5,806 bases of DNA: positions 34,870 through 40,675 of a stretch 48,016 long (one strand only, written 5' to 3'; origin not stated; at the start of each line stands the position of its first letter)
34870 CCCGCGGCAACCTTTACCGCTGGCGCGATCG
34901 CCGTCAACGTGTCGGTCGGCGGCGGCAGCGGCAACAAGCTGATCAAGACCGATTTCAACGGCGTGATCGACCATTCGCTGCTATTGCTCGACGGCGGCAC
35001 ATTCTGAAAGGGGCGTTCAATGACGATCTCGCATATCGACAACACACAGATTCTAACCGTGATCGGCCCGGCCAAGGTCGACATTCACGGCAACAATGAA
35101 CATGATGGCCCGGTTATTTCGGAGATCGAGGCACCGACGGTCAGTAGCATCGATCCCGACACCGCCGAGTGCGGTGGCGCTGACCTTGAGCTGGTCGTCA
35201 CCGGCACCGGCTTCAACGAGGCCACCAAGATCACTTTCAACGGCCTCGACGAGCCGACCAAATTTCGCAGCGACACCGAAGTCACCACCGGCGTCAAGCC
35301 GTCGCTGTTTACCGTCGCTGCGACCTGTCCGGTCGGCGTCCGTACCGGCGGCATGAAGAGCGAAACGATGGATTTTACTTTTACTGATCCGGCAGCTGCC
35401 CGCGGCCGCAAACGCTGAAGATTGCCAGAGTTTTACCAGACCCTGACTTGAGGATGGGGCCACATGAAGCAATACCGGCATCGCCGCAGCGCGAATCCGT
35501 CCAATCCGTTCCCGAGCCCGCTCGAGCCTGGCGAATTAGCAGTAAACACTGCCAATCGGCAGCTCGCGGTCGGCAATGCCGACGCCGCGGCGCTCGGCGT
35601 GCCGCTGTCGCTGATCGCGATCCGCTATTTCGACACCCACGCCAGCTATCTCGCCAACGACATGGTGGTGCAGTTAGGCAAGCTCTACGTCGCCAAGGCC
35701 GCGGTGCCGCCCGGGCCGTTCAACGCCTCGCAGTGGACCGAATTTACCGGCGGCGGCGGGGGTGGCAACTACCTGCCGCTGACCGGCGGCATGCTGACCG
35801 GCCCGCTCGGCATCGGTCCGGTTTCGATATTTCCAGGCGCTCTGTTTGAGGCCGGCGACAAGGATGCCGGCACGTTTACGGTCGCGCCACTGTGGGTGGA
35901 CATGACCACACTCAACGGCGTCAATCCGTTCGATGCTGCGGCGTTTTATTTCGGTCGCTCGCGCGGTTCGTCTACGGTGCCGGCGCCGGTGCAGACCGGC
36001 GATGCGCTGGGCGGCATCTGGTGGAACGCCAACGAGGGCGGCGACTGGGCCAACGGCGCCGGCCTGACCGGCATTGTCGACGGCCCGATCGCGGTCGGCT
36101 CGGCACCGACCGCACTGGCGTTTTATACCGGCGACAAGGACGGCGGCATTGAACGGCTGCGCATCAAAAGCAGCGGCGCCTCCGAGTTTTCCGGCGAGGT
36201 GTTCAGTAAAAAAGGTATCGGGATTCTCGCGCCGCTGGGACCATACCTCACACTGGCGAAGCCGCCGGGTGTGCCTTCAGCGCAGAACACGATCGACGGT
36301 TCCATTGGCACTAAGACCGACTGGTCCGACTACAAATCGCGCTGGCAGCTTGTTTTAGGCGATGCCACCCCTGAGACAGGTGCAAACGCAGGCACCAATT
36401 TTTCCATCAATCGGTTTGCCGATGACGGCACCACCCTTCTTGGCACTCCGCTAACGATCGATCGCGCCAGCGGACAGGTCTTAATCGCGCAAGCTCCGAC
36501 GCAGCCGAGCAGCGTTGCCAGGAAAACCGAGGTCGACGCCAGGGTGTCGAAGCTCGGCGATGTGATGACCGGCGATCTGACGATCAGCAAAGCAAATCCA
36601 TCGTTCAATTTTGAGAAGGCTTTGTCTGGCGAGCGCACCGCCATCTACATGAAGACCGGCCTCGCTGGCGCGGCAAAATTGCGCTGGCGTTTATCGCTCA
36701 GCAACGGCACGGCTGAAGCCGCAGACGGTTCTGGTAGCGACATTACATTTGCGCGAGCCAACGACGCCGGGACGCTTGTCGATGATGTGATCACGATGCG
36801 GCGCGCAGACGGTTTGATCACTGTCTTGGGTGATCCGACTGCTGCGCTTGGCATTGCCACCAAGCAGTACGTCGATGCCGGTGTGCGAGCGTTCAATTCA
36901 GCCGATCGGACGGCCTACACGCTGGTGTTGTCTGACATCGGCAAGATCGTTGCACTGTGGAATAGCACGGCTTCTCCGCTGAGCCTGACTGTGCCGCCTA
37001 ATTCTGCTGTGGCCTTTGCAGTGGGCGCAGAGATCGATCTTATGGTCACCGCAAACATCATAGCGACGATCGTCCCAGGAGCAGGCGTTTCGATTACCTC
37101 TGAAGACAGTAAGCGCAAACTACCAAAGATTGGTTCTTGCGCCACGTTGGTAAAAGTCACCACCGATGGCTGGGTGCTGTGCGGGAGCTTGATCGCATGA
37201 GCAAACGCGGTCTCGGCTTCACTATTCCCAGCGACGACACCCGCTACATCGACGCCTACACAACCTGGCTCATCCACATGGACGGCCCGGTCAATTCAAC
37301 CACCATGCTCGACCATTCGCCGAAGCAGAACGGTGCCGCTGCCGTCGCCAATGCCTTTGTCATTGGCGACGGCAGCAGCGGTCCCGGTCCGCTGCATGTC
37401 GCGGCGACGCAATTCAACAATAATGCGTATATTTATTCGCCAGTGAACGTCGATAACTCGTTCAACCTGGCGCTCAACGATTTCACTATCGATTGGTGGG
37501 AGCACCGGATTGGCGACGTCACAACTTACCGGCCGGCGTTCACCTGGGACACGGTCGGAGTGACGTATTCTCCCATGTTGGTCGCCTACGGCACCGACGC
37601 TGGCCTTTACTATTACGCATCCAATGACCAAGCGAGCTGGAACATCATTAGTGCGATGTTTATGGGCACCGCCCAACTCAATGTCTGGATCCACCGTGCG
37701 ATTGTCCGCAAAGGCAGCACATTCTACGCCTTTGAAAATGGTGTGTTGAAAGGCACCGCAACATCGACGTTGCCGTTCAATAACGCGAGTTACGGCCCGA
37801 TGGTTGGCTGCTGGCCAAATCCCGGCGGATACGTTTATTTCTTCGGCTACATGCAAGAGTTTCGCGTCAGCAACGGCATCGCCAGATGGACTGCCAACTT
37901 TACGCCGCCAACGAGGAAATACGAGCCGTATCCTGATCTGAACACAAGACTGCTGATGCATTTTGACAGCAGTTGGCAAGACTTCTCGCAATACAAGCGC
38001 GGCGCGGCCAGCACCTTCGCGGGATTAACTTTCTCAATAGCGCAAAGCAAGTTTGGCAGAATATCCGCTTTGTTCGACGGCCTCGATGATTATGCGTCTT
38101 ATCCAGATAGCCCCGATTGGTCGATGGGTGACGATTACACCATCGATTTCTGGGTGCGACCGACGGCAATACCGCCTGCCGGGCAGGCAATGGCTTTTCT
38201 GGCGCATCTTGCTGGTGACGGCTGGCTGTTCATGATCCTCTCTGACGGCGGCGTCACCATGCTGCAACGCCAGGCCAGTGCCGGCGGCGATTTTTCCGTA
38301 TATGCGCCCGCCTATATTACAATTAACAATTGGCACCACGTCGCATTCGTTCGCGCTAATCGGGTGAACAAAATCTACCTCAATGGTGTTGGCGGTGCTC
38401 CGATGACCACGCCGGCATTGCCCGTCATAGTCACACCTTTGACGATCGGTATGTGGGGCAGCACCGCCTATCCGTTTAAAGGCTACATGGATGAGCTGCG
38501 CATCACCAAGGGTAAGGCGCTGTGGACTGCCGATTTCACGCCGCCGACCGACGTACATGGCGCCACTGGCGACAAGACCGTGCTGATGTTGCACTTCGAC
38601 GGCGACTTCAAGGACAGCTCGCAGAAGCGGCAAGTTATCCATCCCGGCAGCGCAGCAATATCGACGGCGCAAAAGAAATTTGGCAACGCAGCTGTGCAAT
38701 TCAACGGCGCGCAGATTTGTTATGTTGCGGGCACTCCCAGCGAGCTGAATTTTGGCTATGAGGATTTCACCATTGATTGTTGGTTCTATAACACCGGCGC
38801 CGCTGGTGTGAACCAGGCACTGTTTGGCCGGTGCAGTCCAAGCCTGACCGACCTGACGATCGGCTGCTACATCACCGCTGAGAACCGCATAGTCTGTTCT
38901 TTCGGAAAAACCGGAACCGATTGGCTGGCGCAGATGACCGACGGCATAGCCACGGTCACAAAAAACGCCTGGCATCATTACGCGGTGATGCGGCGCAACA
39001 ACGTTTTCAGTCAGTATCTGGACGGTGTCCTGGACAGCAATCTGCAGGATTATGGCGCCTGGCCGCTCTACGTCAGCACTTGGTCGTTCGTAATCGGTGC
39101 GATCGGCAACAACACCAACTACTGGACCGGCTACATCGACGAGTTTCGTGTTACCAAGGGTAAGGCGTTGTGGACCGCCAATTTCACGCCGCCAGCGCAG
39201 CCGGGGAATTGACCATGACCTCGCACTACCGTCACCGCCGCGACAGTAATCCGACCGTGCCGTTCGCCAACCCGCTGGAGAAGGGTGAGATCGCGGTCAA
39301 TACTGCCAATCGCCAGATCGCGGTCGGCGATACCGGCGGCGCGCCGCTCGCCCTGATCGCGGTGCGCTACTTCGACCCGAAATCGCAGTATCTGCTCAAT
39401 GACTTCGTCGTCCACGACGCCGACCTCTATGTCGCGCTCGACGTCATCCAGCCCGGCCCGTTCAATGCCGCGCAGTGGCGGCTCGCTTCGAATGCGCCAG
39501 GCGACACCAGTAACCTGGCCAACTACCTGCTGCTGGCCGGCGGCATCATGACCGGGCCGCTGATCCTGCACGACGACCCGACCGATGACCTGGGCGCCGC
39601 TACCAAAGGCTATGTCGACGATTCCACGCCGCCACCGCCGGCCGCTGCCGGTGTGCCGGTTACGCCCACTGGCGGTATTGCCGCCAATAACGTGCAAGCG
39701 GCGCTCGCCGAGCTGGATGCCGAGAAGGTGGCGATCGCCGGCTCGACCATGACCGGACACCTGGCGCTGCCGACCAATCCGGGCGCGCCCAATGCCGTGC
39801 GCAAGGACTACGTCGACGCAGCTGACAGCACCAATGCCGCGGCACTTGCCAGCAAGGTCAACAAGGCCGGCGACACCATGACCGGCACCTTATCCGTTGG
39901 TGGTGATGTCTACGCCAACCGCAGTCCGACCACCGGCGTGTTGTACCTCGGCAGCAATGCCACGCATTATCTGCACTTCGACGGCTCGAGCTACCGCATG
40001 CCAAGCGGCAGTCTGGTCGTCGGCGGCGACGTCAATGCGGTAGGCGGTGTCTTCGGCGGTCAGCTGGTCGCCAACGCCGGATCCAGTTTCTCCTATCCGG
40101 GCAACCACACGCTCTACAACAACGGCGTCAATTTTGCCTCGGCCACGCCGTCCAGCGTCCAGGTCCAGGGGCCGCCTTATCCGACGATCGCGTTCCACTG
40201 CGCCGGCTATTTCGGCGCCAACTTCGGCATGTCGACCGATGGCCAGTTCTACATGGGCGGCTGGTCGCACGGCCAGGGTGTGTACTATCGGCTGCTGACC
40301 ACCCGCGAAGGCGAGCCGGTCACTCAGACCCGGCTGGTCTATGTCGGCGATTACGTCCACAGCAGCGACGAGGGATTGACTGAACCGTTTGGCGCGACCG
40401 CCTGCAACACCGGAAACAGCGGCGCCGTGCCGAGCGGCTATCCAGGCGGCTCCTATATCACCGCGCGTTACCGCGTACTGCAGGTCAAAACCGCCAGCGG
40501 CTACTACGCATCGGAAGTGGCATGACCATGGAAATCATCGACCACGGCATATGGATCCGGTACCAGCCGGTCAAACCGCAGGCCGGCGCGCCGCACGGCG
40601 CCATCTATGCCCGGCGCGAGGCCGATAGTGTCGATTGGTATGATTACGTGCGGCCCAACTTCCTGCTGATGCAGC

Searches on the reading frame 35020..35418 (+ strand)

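Call 44: search_protein_families(library=pfam, proteins=[window:35020-35418:+], max_evalue=0.01)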
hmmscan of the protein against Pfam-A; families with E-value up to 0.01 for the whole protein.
window:35020-35418:+ (132 aa): 1 family
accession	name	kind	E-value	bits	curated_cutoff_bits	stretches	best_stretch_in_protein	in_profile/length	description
PF01833.30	TIG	-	4.8e-06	26.9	20.9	1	39-121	1-84/84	IPT/TIG domain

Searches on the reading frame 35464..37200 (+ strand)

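Call 77: search_protein_families(library=phrogs, proteins=[window:35464-37200:+], max_evalue=0.001)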
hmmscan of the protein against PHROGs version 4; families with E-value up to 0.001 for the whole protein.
window:35464-37200:+ (578 aa): 8 families
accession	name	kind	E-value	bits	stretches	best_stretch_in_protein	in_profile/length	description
phrog_21510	-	unknown function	3.7e-12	46.7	1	447-576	432-553/555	-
phrog_4013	-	unknown function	1.2e-11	45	2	275-355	319-395/659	-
phrog_18179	-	head and packaging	2.3e-10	41.3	1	482-576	388-480/482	virion structural protein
phrog_21978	-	unknown function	6.9e-10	40.2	1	481-576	127-217/220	-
phrog_29706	-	tail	3.9e-07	29.6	0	291-344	556-607/657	tail spike protein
phrog_8780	-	tail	1e-06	28.3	1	394-575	572-754/755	minor tail protein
phrog_9942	-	tail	1.4e-06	27.6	1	163-239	578-656/1178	tail fiber protein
phrog_8378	-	tail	0.00028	19.7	1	326-474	1021-1167/1446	tail fiber protein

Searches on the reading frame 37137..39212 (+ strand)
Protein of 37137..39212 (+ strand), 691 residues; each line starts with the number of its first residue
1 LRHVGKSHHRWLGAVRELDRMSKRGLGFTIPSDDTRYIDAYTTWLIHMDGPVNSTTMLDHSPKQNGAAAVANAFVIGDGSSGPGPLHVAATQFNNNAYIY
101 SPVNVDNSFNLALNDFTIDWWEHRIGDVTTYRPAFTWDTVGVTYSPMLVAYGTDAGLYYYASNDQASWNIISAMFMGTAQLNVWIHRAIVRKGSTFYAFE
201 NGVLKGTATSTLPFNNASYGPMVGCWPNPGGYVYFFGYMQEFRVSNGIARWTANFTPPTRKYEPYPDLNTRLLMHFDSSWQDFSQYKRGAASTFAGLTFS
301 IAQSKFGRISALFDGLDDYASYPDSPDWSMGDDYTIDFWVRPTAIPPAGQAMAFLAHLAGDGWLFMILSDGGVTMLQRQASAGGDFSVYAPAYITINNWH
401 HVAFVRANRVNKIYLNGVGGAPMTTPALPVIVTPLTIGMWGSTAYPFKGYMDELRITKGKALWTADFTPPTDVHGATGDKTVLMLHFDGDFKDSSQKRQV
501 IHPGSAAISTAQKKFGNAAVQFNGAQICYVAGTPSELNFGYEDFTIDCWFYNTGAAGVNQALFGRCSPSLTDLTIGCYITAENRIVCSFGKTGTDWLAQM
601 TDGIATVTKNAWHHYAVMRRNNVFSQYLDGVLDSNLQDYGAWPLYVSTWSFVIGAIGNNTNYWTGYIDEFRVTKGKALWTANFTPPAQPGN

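Call 15: search_protein_families(library=phrogs, proteins=[window:37137-39212:+], max_evalue=0.001)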
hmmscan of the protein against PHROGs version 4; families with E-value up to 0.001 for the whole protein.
window:37137-39212:+ (691 aa): 10 families
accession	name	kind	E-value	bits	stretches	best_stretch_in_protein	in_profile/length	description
phrog_3545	-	unknown function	5e-86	290.8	3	479-689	750-975/1115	-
phrog_24074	-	unknown function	1.6e-72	246.1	3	491-688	430-621/892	-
phrog_13163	-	tail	2e-63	215.7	3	500-687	535-714/976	baseplate wedge subunit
phrog_38322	-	unknown function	2.3e-45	156.5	3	479-689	295-502/506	-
phrog_18802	-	head and packaging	3.7e-43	147.5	3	297-490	831-1019/3007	virion structural protein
phrog_701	-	head and packaging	1.4e-42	144.8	3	497-687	4040-4219/6136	virion structural protein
phrog_1469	-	tail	2.9e-41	141.6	3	505-687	529-702/2607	baseplate wedge subunit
phrog_32294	-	tail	2.4e-40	138.3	3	291-490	427-622/2435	baseplate wedge subunit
phrog_19601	-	tail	3.9e-35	121.4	3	503-687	646-822/2043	baseplate wedge subunit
phrog_8510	-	head and packaging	6e-35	121.3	2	85-426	544-845/1348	virion structural protein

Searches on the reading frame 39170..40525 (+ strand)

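Call 15: search_protein_families(library=phrogs, proteins=[window:39170-40525:+], max_evalue=0.001)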
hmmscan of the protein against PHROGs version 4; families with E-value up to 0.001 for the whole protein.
window:39170-40525:+ (451 aa): 3 families
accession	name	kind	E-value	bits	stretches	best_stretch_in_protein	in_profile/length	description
phrog_6043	-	unknown function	2.6e-06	27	1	339-416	663-737/814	-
phrog_16641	-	tail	5.7e-05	21.9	0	112-151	116-155/1296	tail fiber protein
phrog_19567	-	tail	7.8e-05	21.9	1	209-251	136-171/1379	tail fiber protein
